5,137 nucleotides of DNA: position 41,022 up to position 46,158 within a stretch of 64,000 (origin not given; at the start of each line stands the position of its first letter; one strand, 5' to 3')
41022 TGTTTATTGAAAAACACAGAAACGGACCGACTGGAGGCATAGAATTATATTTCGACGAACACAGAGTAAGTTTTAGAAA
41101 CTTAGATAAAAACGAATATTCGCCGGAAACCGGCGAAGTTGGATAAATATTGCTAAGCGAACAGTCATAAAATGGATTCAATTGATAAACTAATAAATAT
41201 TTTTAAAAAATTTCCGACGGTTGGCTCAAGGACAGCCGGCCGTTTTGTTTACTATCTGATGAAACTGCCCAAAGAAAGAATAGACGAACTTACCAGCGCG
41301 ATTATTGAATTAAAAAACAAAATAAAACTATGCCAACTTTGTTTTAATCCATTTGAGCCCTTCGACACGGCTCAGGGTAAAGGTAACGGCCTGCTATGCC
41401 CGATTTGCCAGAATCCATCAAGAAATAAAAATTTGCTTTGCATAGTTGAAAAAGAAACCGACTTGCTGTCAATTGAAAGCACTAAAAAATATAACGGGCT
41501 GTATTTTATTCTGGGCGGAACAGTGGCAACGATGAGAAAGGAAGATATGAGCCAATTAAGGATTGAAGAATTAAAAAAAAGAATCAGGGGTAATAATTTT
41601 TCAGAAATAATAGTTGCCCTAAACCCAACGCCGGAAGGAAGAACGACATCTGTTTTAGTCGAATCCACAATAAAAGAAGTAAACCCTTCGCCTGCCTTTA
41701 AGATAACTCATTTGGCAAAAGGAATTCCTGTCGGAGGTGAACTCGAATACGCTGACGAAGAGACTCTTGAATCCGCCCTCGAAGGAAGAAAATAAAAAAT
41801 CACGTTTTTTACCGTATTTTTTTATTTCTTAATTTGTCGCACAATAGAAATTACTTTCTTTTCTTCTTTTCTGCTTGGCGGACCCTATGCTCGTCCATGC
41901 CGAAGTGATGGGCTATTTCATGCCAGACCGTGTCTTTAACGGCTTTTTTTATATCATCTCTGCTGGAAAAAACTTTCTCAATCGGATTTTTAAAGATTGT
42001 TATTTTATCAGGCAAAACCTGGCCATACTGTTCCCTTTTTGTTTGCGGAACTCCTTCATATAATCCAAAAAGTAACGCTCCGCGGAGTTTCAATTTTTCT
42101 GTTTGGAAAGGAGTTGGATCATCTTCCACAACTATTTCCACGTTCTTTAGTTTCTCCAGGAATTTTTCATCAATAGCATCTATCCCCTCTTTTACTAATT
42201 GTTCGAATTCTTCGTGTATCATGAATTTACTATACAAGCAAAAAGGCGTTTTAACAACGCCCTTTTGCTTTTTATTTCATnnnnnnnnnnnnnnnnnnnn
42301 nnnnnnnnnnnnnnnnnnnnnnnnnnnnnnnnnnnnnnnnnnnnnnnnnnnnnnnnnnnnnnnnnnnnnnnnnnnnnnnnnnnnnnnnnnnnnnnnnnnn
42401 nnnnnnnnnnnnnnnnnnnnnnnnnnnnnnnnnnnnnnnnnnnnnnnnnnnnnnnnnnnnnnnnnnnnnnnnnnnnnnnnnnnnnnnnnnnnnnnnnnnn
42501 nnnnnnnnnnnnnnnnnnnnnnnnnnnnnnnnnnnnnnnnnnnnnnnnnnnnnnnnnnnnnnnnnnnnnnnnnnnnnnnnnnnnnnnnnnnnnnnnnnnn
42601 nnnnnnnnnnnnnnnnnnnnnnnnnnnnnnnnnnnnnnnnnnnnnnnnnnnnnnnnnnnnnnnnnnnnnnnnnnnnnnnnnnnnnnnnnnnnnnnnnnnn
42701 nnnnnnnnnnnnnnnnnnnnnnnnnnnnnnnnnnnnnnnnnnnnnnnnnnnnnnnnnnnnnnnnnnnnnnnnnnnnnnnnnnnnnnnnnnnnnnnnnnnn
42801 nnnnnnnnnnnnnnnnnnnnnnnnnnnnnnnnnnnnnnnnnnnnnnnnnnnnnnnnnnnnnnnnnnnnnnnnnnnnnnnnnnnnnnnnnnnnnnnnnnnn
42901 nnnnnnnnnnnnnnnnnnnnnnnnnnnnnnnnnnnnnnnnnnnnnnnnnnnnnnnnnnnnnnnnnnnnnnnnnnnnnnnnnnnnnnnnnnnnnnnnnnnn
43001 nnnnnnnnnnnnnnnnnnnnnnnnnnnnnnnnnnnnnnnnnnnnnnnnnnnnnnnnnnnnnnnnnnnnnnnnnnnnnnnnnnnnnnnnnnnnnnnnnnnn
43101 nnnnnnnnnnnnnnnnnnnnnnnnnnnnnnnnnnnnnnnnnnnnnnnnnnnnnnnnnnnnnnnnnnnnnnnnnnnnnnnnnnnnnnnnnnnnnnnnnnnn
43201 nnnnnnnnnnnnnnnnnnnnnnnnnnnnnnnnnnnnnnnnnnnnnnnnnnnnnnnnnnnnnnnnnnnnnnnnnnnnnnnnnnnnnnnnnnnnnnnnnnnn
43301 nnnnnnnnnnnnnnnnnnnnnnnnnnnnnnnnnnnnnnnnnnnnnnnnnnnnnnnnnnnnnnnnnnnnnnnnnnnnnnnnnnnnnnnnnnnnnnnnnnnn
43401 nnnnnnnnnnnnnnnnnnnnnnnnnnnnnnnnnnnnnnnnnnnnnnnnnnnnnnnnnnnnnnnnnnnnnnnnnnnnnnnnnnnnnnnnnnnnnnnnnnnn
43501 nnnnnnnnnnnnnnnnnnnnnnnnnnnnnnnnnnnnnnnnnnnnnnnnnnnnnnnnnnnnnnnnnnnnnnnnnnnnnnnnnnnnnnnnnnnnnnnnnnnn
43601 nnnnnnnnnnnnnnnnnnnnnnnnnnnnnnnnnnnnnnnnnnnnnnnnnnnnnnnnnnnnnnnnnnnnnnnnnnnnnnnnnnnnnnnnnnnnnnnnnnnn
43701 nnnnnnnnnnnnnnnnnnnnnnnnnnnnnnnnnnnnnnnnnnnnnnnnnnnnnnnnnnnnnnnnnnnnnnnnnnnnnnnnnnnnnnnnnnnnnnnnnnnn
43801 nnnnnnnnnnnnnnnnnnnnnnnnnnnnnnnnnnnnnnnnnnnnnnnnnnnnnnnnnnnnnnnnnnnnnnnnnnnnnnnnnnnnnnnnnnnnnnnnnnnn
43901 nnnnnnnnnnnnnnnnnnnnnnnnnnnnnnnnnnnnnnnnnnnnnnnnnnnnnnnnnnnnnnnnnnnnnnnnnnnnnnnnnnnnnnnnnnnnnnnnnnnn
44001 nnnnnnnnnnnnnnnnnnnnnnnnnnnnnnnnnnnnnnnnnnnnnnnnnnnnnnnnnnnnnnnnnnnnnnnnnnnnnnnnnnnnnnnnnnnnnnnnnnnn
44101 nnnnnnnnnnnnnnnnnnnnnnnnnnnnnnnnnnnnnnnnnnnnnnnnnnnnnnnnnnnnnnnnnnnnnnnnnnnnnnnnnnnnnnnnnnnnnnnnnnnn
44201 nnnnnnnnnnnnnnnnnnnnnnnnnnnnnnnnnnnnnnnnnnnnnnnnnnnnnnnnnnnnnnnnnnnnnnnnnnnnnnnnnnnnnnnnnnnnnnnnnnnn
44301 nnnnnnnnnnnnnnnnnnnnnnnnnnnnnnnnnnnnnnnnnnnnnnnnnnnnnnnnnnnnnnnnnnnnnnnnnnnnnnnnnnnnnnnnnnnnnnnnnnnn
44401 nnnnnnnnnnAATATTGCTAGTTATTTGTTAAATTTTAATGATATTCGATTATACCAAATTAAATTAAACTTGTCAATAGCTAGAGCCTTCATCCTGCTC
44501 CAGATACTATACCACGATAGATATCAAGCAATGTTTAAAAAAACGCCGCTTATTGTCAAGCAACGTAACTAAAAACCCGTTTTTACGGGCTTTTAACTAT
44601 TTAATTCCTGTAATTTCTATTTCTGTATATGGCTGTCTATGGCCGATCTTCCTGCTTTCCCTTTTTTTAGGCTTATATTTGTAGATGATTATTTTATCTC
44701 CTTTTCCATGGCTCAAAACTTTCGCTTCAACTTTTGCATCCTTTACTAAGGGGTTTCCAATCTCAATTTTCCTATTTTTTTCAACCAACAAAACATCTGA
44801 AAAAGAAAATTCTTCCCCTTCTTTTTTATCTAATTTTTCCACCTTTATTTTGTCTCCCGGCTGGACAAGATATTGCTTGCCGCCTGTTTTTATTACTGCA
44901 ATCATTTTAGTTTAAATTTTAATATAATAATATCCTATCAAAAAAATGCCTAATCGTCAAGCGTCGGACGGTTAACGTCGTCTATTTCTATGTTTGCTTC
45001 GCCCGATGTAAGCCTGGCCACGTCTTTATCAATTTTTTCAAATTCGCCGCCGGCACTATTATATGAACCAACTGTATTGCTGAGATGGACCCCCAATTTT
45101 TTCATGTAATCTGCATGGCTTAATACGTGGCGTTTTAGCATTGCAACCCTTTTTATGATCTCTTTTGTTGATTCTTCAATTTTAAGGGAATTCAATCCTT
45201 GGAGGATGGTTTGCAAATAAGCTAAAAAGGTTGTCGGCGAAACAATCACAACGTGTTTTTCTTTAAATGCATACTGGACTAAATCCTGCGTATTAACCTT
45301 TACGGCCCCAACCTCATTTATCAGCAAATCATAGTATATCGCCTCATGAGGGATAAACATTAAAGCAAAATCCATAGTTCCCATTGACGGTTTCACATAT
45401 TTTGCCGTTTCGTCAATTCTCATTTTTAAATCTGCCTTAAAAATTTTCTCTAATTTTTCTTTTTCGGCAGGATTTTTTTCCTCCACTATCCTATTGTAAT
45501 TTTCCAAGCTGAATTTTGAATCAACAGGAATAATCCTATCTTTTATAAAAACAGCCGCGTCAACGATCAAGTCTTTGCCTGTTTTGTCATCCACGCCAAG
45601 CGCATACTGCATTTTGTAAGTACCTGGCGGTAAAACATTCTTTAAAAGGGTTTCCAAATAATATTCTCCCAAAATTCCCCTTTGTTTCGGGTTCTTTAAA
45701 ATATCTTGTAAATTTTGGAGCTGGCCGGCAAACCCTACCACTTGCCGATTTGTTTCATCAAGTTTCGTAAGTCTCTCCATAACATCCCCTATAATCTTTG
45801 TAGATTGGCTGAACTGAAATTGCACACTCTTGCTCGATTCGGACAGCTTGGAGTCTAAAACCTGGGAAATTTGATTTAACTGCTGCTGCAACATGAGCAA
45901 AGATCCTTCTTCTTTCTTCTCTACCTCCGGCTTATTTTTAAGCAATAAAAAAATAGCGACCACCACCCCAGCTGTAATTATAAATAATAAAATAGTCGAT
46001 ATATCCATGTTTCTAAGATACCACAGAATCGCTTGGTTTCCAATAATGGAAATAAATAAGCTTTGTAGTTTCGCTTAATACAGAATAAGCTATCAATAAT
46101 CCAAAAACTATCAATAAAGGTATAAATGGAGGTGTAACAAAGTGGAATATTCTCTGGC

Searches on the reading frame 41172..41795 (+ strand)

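Call 40: search_protein_families(library=pfam, proteins=[window:41172-41795:+], max_evalue=0.0001)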
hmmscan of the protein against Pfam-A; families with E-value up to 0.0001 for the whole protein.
window:41172-41795:+ (207 aa): 4 families
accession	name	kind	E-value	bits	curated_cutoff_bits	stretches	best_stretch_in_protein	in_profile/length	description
PF13662.12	Toprim_4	-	2.5e-14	53.7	25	1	88-160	2-67/85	Toprim domain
PF21175.2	RecR_C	-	3.4e-12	46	22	1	184-207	1-24/24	RecR, C-terminal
PF01751.28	Toprim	-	6.5e-08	33.1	23.1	1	89-173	2-86/96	Toprim domain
PF21176.3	RecR_HhH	-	7.8e-08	32.5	27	1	4-46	1-43/45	RecR, helix-hairpin-helix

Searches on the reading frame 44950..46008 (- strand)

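Call 40: search_protein_families(library=pfam, proteins=[window:44950-46008:-], max_evalue=0.0001)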
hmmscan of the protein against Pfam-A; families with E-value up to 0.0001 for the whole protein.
window:44950-46008:- (352 aa): 1 family
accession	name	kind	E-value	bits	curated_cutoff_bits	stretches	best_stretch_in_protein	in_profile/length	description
PF02646.22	RmuC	-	3.8e-53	180.9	26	1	42-324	1-271/291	RmuC family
